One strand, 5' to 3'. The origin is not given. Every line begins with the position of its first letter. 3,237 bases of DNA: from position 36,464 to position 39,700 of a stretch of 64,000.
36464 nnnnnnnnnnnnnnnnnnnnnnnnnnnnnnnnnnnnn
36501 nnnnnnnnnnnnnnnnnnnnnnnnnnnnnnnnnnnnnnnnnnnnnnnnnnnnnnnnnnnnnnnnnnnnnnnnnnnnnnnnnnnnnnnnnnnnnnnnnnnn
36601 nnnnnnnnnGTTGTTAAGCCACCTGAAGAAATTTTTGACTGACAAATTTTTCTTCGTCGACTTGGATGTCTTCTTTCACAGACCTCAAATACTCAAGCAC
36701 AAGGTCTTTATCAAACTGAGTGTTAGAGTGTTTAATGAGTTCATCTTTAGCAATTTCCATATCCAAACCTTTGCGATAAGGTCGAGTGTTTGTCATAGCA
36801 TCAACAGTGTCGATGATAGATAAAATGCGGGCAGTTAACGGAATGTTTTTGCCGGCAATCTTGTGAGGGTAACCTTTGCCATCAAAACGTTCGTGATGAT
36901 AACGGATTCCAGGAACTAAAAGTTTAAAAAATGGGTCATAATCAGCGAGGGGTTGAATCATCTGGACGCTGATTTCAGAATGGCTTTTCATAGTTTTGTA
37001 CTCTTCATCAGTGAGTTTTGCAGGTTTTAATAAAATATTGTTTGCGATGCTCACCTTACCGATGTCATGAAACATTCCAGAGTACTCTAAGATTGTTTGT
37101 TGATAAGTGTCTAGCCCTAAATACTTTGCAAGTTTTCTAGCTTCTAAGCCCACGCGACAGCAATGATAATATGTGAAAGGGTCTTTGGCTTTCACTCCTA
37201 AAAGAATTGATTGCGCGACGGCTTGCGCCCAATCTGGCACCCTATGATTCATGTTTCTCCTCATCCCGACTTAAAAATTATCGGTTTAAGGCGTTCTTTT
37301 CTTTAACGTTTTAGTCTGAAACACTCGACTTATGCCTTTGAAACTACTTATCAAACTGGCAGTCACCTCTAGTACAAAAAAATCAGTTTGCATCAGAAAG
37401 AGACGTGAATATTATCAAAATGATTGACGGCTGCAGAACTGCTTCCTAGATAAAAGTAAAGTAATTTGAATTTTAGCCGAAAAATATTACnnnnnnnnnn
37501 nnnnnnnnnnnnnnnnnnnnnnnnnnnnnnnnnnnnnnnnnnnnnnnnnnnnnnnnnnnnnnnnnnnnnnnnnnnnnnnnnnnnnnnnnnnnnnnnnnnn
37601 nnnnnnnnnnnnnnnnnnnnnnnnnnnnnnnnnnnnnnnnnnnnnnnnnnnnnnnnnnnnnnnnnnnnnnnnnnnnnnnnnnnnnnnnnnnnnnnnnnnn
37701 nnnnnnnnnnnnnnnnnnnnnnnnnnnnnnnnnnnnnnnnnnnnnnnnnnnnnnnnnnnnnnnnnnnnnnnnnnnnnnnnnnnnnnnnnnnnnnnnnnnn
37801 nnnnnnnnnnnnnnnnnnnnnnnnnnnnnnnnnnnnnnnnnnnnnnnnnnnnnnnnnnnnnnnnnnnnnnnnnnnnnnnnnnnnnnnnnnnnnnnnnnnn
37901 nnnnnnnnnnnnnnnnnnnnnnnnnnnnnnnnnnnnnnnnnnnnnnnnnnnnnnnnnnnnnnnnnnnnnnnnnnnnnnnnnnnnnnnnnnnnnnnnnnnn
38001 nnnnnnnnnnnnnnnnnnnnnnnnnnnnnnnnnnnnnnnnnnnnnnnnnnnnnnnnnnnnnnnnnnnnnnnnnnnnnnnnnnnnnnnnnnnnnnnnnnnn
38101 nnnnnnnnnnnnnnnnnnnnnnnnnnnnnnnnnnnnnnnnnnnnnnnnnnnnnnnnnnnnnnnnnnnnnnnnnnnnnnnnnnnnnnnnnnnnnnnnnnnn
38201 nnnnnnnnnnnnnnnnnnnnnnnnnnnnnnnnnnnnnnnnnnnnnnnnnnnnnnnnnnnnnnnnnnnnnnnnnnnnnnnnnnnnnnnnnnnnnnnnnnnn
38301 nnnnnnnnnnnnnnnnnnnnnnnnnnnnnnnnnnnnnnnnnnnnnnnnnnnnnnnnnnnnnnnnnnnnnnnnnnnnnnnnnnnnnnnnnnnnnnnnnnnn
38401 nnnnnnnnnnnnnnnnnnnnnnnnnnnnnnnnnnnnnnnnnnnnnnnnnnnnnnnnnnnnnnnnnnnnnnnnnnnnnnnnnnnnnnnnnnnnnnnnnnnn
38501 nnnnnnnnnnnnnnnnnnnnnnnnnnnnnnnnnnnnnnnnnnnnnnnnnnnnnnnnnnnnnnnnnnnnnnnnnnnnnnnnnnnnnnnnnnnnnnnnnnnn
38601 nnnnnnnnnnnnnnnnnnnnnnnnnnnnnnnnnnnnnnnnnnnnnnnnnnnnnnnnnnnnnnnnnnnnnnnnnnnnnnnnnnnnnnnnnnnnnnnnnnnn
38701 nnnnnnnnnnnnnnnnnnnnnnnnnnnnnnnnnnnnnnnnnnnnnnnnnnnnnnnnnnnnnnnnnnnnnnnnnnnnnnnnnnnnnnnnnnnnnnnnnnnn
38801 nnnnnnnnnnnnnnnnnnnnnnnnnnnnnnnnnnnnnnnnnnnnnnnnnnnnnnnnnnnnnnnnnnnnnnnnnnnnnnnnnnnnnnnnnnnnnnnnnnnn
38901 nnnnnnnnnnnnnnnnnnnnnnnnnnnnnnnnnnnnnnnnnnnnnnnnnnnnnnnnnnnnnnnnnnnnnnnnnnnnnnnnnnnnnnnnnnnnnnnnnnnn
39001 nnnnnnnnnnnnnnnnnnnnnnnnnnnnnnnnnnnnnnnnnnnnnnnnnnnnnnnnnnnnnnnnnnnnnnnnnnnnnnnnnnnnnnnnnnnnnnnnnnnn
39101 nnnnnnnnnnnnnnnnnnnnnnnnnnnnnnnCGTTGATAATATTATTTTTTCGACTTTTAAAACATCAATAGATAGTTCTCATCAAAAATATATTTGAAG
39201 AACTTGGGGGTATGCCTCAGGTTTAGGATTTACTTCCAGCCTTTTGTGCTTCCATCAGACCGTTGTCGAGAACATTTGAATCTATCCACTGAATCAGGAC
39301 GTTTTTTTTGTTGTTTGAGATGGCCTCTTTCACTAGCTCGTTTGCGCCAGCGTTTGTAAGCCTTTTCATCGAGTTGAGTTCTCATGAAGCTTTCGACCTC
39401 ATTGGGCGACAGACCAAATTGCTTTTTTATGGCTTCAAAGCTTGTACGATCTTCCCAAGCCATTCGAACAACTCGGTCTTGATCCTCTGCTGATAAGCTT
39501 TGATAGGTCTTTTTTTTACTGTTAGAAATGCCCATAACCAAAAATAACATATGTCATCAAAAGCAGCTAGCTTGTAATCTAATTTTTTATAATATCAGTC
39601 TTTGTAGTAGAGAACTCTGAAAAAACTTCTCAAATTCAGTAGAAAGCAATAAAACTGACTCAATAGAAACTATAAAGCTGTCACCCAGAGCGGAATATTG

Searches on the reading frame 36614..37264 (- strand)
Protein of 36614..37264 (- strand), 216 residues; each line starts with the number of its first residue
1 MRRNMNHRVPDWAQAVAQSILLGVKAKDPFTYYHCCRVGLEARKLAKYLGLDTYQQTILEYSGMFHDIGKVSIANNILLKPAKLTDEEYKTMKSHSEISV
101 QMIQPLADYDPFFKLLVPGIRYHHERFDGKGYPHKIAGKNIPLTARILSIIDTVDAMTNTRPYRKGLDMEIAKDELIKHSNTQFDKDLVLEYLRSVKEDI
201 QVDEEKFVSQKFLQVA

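Call 75: search_protein_families(library=pfam, proteins=[window:36614-37264:-], max_evalue=0.001)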
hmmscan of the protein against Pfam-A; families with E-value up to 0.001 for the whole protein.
window:36614-37264:- (216 aa): 2 families
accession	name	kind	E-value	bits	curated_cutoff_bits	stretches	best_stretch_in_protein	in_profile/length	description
PF13487.12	HD_5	-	1.1e-29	103.8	27.2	1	27-188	10-170/170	HD domain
PF01966.28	HD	-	3e-16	60.2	22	1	31-157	1-116/116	HD domain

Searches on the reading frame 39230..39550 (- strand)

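Call 75: search_protein_families(library=pfam, proteins=[window:39230-39550:-], max_evalue=0.001)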
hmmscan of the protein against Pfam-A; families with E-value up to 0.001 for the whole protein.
window:39230-39550:- (106 aa): 1 family
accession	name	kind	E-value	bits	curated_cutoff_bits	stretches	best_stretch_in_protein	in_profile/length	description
PF10985.13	DUF2805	-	1.2e-26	93.3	22.5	1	25-96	1-71/71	Protein of unknown function (DUF2805)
